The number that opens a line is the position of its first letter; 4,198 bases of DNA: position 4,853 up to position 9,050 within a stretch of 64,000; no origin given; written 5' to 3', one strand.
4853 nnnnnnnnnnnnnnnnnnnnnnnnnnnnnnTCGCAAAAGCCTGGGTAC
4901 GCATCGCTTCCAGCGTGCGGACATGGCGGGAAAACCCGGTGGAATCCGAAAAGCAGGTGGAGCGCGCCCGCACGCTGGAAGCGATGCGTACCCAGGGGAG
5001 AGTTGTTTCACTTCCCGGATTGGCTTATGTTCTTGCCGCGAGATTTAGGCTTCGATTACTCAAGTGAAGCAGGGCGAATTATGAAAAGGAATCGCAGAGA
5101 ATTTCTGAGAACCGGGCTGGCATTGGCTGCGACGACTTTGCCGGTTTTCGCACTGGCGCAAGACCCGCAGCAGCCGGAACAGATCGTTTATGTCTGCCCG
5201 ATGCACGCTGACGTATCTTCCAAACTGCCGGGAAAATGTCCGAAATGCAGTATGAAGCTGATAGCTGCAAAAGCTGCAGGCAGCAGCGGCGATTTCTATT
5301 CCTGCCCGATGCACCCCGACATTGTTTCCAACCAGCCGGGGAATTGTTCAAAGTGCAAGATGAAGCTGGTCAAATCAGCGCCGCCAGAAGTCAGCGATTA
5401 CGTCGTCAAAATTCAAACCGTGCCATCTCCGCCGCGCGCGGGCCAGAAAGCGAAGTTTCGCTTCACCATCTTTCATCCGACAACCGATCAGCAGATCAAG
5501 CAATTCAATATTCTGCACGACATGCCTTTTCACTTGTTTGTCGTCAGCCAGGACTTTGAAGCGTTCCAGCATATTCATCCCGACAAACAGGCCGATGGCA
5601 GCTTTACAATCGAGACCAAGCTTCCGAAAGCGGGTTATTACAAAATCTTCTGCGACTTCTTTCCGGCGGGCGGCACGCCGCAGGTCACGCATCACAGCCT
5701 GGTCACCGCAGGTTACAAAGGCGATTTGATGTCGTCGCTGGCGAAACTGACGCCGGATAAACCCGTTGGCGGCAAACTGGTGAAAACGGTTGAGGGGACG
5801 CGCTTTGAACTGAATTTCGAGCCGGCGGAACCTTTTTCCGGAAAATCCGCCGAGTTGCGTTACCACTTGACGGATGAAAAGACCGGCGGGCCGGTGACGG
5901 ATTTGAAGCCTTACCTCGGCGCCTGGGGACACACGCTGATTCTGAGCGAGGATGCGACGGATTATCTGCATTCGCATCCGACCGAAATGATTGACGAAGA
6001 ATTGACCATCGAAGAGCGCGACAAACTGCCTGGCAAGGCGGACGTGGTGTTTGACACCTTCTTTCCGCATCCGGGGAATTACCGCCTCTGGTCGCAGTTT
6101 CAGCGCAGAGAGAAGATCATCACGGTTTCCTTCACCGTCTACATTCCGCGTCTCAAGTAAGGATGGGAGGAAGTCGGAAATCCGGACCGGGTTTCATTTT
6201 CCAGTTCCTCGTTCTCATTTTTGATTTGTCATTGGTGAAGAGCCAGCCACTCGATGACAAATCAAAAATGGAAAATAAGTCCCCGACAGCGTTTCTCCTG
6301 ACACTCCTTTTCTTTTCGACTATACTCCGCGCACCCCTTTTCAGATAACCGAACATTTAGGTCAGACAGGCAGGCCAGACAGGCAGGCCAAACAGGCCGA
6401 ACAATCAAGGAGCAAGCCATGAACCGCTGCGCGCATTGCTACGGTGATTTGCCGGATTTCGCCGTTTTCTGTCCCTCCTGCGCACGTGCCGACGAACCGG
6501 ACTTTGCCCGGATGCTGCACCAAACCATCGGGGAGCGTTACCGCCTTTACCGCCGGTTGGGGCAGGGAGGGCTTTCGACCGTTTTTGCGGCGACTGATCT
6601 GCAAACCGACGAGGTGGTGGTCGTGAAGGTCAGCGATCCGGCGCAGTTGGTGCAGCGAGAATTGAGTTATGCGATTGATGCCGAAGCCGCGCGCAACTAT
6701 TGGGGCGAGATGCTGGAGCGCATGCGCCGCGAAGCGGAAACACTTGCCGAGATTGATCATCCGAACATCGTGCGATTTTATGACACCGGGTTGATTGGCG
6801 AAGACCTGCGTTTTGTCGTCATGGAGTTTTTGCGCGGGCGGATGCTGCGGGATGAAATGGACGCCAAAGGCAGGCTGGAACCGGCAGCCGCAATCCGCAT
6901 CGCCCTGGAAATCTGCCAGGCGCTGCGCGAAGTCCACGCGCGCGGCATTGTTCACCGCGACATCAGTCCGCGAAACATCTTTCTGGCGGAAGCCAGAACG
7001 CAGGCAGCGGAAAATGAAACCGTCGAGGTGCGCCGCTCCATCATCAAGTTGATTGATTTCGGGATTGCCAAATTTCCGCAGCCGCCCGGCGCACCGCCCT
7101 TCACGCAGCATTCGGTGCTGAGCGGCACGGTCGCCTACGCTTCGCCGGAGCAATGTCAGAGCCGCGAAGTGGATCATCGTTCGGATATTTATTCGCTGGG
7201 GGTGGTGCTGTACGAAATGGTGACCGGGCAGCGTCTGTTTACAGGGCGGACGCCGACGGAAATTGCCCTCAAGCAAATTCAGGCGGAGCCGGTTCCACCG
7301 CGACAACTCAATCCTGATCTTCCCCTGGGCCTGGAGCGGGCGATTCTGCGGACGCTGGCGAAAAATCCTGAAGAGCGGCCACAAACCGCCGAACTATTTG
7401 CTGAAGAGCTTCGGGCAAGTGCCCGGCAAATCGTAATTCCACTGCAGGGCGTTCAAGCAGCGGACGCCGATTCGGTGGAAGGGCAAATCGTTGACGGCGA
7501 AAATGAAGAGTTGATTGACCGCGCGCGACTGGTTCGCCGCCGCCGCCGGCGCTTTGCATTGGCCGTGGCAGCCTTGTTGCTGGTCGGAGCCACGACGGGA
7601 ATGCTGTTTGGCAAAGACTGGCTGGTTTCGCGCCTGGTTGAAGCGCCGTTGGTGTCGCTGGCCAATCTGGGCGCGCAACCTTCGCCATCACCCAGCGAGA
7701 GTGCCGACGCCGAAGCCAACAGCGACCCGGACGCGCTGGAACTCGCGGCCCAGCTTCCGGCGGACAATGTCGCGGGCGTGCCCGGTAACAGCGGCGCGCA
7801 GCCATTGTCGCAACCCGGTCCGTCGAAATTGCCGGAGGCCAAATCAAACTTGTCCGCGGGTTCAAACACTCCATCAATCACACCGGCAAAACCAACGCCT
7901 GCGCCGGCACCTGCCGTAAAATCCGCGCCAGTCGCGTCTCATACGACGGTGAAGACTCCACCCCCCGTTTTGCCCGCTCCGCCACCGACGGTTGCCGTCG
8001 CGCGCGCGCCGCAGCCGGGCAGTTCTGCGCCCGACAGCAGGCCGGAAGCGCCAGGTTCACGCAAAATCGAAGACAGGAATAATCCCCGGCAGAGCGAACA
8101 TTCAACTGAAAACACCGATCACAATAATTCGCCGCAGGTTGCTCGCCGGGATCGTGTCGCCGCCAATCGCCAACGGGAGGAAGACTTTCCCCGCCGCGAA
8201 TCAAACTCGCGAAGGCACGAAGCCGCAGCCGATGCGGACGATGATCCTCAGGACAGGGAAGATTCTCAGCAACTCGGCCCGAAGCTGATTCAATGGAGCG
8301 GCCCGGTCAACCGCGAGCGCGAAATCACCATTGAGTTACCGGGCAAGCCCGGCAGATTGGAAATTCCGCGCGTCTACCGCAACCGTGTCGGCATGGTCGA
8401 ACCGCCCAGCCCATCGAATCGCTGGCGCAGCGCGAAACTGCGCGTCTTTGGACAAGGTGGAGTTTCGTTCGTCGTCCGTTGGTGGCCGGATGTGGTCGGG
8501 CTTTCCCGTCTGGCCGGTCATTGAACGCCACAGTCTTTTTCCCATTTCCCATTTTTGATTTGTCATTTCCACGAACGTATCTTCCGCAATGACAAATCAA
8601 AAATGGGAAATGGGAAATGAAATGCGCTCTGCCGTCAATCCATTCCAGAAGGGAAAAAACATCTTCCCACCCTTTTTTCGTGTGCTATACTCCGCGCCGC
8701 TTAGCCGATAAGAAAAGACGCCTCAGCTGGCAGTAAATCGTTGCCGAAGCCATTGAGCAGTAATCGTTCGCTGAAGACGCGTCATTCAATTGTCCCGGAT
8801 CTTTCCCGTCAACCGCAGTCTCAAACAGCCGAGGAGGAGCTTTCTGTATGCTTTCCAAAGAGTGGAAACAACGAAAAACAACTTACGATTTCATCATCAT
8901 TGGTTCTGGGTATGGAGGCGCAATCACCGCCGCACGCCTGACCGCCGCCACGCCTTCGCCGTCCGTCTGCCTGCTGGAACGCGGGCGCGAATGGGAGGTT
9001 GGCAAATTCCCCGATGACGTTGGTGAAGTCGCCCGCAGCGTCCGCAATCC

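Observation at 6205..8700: Duplicated ~150-bp module (long inverted repeat + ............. promoter block) flanking the Ser/Thr kinase gene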

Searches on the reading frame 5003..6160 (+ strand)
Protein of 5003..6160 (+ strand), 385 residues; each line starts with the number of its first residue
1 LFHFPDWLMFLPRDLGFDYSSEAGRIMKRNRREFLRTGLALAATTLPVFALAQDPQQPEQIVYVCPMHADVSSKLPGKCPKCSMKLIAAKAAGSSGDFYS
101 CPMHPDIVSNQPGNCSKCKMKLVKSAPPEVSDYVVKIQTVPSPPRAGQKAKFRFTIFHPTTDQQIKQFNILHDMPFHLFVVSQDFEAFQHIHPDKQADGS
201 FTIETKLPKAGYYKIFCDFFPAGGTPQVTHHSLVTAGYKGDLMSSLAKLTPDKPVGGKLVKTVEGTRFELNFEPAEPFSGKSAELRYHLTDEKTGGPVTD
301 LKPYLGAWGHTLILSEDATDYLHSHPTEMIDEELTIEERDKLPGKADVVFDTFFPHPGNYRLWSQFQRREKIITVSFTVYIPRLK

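Call 9: search_protein_families(library=pfam, proteins=[window:5003-6160:+])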
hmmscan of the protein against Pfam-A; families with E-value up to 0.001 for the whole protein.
window:5003-6160:+ (385 aa): 1 family
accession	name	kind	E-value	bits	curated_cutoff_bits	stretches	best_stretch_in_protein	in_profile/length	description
PF19335.5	HMBD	-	4.2e-24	84.6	23.6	2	98-124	1-27/28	Heavy metal binding domain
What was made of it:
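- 5003..6160 (+): Upstream gene: heavy-metal-binding-domain (HMBD) protein. Context only. Pfam HMBD, E = 4e-24 (call 9).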

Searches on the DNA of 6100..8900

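Call 30: search_rna_families(source=window, start=6100, end=8900, threshold=evalue, max_evalue=10)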
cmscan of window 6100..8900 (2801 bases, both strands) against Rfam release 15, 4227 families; matches with E-value up to 10: 22.
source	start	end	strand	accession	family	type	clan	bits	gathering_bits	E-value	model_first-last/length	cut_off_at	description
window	8531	8624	+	RF03983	MIR5284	Gene; miRNA;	-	45.8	93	6.9e-08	1-111/111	no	MIR5284 microRNA precursor family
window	8531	8623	-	RF03983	MIR5284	Gene; miRNA;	-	45.2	93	1e-07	1-111/111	no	MIR5284 microRNA precursor family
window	8537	8618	+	RF04134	MIR7504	Gene; miRNA;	-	35.7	83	0.0005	1-124/124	no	MIR7504 microRNA precursor family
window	8536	8620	+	RF04092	MIR1508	Gene; miRNA;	-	35.2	70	0.00012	1-91/91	no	MIR1508 microRNA precursor family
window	8537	8618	-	RF04134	MIR7504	Gene; miRNA;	-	33.4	83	0.0018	1-124/124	no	MIR7504 microRNA precursor family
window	8534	8621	+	RF03933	MIR6445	Gene; miRNA;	-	32.7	100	0.00054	1-117/117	no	MIR6445 microRNA precursor family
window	8524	8681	+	RF01859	Phe_leader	Cis-reg; leader;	-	32.1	55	0.0088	1-125/125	no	Phenylalanine leader peptide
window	8526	8627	-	RF01043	MIR1023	Gene; miRNA;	-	30.3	90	0.00084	1-165/165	no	MIR1023 microRNA precursor family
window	8520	8629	-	RF01859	Phe_leader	Cis-reg; leader;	-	29.9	55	0.027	1-125/125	no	Phenylalanine leader peptide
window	8536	8619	+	RF03313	mir-1468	Gene; miRNA;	-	29.8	95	0.0045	1-86/86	no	mir-1468 microRNA precursor family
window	6209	6277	+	RF03956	mir-737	Gene; miRNA;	-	24.9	60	0.62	1-63/63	no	mir-737 microRNA precursor family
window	8538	8617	+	RF01043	MIR1023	Gene; miRNA;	-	23.9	90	0.041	22-146/165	no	MIR1023 microRNA precursor family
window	6204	6282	-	RF03719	mir-3914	Gene; miRNA;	-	23.8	97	0.065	1-95/95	no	mir-3914 microRNA precursor family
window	6204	6282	+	RF03719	mir-3914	Gene; miRNA;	-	22.6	97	0.14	1-95/95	no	mir-3914 microRNA precursor family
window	6198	6315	+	RF01859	Phe_leader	Cis-reg; leader;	-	21.6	55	1.9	1-125/125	no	Phenylalanine leader peptide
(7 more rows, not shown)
